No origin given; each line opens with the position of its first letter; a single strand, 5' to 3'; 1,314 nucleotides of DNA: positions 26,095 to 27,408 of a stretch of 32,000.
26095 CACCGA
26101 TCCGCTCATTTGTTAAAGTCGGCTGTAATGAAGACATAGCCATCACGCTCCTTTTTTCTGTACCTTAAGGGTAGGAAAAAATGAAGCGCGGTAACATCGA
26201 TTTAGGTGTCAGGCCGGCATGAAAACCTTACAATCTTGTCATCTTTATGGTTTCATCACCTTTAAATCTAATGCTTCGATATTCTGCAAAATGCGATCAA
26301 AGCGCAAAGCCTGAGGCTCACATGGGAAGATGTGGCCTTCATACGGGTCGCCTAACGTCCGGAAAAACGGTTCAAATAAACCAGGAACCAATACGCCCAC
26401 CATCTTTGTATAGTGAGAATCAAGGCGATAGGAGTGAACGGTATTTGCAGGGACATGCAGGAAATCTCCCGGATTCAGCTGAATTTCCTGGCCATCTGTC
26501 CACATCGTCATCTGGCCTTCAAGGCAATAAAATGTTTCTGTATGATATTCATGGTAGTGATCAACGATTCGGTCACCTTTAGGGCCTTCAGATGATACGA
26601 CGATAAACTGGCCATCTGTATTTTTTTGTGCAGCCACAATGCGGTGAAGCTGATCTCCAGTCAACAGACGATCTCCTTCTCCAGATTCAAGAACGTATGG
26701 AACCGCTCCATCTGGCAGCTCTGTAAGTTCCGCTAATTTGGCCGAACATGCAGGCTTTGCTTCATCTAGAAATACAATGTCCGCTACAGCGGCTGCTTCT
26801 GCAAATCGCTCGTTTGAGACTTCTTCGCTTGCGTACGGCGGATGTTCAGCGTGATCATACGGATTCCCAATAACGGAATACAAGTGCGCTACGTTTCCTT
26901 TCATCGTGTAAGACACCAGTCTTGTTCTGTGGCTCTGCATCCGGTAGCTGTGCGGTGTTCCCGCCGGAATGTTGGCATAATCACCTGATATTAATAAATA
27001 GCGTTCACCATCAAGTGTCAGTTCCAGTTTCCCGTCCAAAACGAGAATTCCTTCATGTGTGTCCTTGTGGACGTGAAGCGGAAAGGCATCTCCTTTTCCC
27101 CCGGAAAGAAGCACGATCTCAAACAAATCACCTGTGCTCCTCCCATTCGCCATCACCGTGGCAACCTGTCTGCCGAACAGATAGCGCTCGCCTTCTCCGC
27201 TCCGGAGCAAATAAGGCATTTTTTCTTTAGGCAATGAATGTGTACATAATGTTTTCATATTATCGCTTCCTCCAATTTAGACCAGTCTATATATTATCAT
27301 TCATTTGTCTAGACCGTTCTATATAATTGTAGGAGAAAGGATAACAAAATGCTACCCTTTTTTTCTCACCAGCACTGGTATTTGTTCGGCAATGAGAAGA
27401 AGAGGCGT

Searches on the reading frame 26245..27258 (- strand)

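Call 94: search_protein_families(library=pfam, proteins=[window:26245-27258:-], max_evalue=0.00001)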
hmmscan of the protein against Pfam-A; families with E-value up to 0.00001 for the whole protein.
window:26245-27258:- (337 aa): 5 families
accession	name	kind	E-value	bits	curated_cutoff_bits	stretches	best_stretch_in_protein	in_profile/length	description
PF07883.17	Cupin_2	-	8.5e-32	109.1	27.2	2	226-281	6-60/70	Cupin domain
PF02311.25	AraC_binding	-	8.7e-15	55.1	21.1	1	223-327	8-112/135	AraC-like ligand binding domain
PF05899.18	Cupin_3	-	3.6e-11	43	23.5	0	238-277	25-64/74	EutQ-like cupin domain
PF21621.3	MPI_cupin_dom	-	5.7e-08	33.1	27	0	242-280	32-69/79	Mannose-6-phosphate isomerase, cupin domain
PF12973.13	Cupin_7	-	7.8e-06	26.1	27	0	50-111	37-93/105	ChrR Cupin-like domain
